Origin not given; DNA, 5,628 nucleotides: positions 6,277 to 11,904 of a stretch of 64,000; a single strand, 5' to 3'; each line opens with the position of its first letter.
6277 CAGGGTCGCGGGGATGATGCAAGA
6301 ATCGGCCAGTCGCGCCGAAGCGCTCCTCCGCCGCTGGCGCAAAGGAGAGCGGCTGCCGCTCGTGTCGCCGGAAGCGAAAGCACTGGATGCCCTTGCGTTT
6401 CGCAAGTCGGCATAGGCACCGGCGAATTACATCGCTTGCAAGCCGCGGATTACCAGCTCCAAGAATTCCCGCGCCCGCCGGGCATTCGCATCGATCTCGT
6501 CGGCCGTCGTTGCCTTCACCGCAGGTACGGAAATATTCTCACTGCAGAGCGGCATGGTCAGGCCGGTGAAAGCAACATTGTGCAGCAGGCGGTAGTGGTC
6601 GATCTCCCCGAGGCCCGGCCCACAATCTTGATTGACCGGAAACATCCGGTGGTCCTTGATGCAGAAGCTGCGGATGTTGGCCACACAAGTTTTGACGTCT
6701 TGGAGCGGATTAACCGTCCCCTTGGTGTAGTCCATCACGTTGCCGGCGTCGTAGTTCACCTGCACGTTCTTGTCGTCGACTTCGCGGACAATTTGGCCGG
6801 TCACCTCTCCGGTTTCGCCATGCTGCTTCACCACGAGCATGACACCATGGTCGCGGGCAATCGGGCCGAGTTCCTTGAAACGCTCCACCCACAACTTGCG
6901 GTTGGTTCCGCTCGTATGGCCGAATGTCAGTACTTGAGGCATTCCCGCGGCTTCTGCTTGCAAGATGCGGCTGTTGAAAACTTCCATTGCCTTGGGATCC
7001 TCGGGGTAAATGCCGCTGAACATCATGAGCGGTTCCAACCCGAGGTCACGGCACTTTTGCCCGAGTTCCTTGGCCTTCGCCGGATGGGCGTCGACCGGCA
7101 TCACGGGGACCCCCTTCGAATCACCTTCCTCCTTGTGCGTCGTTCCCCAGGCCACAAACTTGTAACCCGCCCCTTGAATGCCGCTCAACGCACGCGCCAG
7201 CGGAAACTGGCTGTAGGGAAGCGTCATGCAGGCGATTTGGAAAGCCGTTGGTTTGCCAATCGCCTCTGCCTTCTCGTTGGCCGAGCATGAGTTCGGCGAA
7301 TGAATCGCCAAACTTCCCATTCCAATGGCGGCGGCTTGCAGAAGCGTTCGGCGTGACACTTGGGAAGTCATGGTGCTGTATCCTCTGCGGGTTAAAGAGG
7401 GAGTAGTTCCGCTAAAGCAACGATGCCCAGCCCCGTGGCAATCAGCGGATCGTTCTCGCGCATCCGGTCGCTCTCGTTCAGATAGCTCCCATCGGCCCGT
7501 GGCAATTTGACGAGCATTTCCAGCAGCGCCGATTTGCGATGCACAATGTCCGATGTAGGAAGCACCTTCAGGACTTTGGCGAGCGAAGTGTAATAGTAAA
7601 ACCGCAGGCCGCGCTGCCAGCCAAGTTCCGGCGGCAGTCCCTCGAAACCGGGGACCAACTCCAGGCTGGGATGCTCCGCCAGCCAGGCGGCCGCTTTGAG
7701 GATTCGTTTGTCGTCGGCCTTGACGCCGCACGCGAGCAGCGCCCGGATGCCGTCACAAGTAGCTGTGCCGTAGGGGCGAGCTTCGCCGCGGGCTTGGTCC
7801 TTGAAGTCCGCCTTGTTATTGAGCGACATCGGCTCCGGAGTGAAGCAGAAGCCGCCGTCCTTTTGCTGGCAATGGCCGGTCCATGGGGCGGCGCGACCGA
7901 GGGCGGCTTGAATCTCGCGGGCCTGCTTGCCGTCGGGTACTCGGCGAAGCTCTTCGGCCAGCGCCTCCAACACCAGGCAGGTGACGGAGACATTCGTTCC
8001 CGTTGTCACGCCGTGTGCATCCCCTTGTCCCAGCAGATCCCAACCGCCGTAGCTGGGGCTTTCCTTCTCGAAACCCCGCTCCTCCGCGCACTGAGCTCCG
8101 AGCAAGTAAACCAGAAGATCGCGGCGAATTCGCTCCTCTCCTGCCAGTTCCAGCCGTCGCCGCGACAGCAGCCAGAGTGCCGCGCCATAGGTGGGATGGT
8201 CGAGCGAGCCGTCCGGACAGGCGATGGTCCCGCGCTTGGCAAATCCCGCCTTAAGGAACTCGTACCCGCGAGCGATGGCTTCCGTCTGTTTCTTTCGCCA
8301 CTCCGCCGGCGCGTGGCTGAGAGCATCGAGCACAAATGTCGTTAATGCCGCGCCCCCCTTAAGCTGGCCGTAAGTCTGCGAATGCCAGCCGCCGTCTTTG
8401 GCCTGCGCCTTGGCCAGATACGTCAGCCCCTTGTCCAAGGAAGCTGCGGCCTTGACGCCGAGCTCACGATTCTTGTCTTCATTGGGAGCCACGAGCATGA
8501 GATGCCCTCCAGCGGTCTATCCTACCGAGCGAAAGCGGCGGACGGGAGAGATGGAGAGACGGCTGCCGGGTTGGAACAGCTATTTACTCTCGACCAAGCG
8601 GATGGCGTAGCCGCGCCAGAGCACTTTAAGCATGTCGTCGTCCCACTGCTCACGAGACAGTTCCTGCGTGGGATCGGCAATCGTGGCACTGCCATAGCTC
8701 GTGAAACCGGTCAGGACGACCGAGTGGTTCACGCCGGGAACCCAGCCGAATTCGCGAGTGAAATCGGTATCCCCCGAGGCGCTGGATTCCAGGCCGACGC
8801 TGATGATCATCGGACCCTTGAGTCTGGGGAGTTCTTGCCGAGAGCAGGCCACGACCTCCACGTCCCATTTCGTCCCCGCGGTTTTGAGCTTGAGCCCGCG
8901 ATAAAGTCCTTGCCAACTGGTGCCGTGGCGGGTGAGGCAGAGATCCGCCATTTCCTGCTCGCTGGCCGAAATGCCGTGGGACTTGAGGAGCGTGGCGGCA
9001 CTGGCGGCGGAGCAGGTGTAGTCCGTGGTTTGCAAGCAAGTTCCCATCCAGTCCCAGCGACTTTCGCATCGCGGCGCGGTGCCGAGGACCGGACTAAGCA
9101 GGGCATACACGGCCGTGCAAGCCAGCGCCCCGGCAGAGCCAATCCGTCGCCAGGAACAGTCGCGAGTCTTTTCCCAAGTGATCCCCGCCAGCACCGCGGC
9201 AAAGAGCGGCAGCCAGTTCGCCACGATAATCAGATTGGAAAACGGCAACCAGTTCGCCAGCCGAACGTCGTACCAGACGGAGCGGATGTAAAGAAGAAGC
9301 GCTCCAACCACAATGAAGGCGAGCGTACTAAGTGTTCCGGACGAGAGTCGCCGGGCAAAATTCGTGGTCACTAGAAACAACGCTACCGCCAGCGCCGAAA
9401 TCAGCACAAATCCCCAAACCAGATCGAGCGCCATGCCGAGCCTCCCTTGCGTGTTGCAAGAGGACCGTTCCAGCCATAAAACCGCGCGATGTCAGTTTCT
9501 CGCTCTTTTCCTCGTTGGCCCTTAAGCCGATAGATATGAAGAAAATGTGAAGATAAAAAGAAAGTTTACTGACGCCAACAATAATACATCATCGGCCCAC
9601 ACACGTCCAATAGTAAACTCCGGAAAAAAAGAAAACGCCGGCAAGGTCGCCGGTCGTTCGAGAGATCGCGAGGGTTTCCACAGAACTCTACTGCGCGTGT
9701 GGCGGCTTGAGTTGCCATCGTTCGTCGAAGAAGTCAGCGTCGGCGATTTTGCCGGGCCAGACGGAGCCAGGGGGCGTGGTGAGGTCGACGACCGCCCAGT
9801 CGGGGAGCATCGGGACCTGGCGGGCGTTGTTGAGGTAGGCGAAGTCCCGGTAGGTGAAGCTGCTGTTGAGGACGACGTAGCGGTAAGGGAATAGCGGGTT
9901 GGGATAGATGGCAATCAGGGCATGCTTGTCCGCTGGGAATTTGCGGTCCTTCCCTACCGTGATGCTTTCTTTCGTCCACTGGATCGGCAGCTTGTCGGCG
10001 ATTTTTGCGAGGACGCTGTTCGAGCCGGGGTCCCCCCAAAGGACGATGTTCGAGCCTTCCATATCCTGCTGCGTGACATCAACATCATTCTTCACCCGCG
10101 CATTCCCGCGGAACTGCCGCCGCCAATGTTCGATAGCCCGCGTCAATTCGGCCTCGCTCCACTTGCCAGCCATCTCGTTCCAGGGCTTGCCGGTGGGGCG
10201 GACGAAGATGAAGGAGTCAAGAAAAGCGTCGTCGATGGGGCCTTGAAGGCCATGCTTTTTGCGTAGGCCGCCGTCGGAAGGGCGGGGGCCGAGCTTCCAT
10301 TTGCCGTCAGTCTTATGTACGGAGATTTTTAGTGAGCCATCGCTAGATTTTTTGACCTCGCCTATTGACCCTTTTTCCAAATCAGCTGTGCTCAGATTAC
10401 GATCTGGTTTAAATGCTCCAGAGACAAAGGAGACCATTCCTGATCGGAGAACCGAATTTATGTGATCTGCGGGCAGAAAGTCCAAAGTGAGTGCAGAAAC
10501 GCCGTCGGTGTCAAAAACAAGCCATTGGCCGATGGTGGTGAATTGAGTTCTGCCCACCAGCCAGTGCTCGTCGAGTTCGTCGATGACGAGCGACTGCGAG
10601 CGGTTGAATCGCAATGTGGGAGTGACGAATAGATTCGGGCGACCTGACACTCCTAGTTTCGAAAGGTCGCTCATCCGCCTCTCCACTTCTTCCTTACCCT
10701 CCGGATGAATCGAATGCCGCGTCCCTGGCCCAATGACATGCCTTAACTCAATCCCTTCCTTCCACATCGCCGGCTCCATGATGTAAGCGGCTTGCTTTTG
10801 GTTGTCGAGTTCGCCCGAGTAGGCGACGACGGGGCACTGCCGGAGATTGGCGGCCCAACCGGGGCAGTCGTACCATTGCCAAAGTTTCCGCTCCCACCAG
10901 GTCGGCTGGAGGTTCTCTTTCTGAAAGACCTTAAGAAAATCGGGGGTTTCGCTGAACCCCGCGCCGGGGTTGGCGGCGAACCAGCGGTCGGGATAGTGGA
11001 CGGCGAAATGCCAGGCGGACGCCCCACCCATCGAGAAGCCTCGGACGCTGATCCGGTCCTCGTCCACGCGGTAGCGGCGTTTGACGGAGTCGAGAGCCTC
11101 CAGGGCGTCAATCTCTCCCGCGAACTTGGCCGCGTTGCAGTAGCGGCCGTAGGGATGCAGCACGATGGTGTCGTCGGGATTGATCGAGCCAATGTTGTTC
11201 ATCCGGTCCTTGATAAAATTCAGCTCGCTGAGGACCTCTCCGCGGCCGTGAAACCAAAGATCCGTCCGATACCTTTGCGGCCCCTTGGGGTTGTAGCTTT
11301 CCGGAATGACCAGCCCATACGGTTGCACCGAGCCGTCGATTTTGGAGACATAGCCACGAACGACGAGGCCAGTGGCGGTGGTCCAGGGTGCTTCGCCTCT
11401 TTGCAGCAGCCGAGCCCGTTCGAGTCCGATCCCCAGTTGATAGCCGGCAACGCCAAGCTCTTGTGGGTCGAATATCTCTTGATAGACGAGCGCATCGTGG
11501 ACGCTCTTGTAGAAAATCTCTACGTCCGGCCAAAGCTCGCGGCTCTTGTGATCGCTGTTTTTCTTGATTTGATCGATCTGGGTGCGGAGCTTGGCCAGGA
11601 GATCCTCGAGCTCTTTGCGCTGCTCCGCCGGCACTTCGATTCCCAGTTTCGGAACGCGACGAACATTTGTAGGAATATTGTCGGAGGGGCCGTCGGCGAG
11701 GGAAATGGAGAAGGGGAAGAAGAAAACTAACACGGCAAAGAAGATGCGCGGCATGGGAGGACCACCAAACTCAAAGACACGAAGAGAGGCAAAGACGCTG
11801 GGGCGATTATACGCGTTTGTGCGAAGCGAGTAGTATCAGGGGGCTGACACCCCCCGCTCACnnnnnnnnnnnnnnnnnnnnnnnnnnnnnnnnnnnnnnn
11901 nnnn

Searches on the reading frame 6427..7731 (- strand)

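Call 40: search_protein_families(library=pfam, proteins=[window:6427-7731:-], max_evalue=0.000001)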
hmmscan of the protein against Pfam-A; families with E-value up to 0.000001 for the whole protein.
window:6427-7731:- (434 aa): 1 family
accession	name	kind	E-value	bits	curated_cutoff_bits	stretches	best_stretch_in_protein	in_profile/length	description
PF01261.30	AP_endonuc_2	-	4.2e-11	43.5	31.1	1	188-412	7-234/249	Xylose isomerase-like TIM barrel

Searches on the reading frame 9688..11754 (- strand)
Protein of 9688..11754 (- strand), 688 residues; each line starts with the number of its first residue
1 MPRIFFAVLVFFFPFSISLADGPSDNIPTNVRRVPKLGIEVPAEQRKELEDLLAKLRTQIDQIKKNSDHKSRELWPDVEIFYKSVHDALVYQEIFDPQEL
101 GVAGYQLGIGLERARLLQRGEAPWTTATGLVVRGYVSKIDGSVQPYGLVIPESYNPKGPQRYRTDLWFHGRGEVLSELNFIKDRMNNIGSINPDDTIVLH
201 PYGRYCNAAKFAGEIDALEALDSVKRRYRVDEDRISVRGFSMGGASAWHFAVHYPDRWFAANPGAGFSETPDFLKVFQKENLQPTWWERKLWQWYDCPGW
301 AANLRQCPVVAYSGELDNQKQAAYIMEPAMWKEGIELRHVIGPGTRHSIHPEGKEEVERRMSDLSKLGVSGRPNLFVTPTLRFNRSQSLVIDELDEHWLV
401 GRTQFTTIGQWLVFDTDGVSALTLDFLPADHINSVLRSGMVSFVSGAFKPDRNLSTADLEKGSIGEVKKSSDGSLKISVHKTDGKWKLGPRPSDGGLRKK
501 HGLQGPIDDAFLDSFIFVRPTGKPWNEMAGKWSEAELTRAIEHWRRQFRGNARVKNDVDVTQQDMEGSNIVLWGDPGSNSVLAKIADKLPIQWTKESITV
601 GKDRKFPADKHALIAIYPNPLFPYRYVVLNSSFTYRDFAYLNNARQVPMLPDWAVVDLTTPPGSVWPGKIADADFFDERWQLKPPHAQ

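Call 40: search_protein_families(library=pfam, proteins=[window:9688-11754:-], max_evalue=0.000001)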
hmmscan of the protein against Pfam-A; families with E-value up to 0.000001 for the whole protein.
window:9688-11754:- (688 aa): 0 families

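Call 83: search_protein_families(library=pfam, proteins=[window:9688-11754:-], max_evalue=0.01)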
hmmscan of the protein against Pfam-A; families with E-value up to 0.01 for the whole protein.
window:9688-11754:- (688 aa): 3 families
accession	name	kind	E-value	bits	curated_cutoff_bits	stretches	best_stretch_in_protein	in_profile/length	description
PF00326.27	Peptidase_S9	-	2.2e-06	27.7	22.6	1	216-356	47-197/213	Prolyl oligopeptidase family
PF00756.26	Esterase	-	7.2e-05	23.1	22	1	221-296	103-169/251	Putative esterase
PF01738.24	DLH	-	0.0031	17.6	21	0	217-254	81-118/217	Dienelactone hydrolase family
